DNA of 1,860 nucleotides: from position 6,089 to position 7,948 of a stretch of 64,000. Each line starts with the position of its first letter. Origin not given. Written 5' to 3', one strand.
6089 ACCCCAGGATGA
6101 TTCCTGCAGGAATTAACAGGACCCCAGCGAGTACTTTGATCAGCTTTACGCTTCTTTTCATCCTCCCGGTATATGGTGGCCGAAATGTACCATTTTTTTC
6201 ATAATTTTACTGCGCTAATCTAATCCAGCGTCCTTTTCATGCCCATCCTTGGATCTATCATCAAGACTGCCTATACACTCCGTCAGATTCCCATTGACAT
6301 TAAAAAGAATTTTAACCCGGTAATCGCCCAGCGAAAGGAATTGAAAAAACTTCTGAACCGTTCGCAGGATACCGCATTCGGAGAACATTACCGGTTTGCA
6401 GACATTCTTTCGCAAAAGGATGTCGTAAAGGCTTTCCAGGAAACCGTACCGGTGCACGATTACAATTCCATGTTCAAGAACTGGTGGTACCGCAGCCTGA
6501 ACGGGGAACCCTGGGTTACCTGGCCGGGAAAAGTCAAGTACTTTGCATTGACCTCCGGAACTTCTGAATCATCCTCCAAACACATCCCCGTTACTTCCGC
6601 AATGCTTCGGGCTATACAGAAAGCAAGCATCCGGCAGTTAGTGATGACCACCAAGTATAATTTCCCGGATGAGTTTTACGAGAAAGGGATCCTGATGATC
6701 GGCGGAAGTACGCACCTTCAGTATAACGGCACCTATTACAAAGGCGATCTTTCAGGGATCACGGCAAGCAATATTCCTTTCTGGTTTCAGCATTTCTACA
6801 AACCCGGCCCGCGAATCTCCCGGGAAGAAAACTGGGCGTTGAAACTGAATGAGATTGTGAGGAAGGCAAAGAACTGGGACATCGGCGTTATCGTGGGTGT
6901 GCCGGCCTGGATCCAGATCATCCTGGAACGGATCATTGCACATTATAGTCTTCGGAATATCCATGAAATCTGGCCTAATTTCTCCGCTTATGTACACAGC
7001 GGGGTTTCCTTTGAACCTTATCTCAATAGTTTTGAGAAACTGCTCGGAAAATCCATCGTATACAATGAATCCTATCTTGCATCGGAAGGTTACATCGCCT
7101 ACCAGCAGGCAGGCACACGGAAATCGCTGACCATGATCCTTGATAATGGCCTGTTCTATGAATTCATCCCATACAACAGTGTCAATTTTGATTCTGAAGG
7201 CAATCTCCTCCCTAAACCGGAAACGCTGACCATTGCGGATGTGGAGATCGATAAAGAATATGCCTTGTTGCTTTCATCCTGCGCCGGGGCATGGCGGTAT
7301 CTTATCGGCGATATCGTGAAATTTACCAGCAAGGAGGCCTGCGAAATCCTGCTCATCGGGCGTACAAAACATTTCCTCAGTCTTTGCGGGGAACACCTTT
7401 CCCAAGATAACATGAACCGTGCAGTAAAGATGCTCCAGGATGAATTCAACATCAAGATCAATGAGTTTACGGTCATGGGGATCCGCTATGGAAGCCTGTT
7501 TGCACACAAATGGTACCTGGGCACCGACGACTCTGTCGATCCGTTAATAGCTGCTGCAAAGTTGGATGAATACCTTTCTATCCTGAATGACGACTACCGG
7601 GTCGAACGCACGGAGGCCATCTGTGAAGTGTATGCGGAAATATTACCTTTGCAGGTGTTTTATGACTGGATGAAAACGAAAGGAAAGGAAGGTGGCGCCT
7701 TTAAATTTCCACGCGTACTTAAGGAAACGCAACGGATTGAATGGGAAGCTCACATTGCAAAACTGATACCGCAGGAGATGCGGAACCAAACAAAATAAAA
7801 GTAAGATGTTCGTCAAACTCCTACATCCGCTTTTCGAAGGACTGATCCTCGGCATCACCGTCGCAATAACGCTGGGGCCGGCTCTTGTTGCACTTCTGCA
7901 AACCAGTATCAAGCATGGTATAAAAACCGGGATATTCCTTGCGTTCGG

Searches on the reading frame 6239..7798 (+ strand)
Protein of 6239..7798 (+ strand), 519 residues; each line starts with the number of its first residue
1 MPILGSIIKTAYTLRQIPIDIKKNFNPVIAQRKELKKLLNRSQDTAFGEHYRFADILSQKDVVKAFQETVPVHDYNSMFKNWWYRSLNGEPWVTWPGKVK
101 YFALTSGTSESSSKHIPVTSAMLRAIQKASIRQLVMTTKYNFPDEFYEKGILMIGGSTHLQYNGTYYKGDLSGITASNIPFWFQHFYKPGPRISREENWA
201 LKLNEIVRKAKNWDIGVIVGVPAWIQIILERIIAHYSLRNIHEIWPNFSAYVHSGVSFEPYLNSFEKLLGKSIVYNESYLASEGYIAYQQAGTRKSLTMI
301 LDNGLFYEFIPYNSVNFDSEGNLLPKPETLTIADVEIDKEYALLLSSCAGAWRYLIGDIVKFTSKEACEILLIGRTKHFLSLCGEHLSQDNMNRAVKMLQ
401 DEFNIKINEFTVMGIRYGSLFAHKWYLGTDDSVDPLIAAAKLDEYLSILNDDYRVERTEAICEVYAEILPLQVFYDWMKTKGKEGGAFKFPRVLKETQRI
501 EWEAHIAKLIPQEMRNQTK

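Call 76: search_protein_families(library=pfam, proteins=[window:6239-7798:+], max_evalue=0.00001)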
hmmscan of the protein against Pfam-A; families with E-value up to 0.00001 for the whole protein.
window:6239-7798:+ (519 aa): 3 families
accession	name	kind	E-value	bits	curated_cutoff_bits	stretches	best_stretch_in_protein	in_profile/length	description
PF03321.19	GH3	-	2.2e-29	103.1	23.6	1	26-182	11-163/304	GH3 family N-terminal domain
PF23571.1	GH3_M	-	9.1e-16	58.2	23.6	1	299-365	2-63/75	GH3 family central domain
PF23572.1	GH3_C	-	1.9e-07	32.2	23.6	1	391-497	2-118/119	GH3 family C-terminal domain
